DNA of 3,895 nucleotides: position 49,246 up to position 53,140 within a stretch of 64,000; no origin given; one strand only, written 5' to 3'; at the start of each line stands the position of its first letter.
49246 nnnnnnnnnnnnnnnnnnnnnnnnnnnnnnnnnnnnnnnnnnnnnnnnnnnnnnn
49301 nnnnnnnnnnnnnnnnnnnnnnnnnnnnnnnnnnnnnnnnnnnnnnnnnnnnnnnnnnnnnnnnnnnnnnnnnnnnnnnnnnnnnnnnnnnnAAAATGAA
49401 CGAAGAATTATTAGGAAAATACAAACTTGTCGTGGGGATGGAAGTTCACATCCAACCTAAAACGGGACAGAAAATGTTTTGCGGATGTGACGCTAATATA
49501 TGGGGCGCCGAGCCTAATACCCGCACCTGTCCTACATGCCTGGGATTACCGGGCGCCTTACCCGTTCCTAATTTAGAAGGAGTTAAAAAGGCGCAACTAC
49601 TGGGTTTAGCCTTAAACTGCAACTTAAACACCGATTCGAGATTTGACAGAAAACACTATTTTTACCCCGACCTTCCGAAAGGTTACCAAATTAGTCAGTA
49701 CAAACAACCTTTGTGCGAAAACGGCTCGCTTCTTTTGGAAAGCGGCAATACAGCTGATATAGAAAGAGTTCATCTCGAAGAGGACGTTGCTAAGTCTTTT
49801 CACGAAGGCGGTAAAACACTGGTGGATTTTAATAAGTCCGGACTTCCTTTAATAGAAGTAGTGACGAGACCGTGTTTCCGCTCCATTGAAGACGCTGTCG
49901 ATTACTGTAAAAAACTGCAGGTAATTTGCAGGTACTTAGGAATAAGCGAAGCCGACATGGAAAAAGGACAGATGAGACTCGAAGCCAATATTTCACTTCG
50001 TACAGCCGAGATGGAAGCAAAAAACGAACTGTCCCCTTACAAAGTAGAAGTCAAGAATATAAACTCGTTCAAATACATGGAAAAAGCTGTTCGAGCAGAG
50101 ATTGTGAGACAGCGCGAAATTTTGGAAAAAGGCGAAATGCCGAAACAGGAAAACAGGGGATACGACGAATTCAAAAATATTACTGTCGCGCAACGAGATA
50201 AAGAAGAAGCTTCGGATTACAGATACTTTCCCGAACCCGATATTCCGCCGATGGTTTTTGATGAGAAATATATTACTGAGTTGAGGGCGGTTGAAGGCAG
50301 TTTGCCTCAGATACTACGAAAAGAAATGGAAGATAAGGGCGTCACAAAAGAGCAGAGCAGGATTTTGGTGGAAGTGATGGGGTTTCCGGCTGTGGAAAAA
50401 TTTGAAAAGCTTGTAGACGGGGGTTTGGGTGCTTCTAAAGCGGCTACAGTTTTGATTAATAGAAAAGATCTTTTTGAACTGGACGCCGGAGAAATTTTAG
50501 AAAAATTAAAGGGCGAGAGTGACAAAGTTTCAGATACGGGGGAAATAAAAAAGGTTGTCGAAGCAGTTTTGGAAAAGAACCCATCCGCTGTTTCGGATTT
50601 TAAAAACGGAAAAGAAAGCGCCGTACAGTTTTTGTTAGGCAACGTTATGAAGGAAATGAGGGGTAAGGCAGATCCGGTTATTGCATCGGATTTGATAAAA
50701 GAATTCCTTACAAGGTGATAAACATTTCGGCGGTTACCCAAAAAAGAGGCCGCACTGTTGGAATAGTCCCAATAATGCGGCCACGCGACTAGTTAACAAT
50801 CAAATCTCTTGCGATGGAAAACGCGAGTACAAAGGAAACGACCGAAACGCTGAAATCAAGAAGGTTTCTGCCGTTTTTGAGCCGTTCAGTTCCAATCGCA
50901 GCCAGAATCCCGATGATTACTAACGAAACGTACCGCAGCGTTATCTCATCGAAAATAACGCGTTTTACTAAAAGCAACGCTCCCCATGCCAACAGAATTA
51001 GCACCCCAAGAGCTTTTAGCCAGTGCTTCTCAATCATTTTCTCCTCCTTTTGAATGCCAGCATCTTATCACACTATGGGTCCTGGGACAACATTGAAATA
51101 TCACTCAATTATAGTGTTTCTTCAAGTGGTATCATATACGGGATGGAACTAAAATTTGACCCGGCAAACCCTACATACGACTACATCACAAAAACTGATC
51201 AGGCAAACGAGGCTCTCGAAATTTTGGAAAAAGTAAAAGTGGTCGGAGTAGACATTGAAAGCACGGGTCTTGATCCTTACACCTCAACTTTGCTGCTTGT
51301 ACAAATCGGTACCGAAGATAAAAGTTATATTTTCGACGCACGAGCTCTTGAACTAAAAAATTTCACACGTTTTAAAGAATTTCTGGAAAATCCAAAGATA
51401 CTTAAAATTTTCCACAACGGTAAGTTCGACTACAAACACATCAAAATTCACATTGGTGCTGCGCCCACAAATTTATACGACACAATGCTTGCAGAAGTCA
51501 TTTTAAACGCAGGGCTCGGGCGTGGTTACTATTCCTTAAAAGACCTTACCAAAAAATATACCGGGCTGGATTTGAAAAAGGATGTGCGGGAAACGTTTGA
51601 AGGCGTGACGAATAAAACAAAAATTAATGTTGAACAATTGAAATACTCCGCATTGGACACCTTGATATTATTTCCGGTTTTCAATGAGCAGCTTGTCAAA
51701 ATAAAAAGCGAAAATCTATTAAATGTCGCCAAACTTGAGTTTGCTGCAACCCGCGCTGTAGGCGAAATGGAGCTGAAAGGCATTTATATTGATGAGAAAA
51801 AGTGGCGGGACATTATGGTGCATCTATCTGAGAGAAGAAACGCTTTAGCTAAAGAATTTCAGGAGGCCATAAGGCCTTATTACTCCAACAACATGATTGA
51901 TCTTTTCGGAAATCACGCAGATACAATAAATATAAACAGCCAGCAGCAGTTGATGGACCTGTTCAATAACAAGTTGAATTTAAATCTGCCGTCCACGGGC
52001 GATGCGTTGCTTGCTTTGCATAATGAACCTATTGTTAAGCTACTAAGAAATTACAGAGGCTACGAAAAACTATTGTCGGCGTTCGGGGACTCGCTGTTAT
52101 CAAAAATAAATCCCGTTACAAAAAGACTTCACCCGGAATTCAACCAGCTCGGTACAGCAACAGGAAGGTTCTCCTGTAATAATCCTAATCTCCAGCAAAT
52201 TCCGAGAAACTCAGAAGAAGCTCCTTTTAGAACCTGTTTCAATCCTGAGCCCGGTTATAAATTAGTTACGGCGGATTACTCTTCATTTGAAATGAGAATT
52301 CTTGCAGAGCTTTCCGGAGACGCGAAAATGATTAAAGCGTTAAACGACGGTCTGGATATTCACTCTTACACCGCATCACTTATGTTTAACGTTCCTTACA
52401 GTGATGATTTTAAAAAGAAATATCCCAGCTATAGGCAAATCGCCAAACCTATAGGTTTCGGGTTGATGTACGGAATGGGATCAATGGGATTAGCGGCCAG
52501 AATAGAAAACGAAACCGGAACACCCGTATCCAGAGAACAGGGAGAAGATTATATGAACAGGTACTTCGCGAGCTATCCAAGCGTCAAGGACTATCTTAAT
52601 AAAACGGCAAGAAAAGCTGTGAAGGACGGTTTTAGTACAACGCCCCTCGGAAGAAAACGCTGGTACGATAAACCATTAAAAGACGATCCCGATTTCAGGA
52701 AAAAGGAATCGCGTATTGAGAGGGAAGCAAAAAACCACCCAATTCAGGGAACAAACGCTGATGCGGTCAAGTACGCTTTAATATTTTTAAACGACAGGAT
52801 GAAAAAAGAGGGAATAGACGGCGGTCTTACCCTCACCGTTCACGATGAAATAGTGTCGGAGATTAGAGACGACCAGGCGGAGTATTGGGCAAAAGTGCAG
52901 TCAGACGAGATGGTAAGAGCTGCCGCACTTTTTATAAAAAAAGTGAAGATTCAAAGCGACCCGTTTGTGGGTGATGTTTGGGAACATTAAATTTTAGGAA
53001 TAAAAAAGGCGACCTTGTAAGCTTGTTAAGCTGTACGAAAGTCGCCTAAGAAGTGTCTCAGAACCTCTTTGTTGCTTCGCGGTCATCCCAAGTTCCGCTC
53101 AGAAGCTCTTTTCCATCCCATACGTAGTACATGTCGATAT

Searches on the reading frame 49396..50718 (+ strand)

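Call 41: search_protein_families(library=pfam, proteins=[window:49396-50718:+], max_evalue=0.001)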
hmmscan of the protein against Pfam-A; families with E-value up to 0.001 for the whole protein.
window:49396-50718:+ (440 aa): 2 families
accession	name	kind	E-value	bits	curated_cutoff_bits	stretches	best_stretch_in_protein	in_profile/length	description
PF02934.20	GatB_N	-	1.4e-100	336.5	23.4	1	11-293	1-276/277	GatB/GatE catalytic domain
PF02637.23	GatB_Yqey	-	1.3e-18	67.8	27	1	333-437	45-147/148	GatB domain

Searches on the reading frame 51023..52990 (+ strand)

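Call 42: search_protein_families(library=pfam, proteins=[window:51023-52990:+], max_evalue=0.001)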
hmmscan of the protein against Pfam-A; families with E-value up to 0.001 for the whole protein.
window:51023-52990:+ (655 aa): 3 families
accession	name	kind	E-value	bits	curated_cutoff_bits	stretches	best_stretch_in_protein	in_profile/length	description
PF00476.26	DNA_pol_A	-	7.6e-92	308.6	34.3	1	289-654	20-380/381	DNA polymerase family A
PF01612.26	DNA_pol_A_exo1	-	1.5e-32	113.2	23.6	1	52-222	1-167/173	3'-5' exonuclease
PF13482.12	RNase_H_2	-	0.00027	21.3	22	1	76-178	3-112/165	RNase_H superfamily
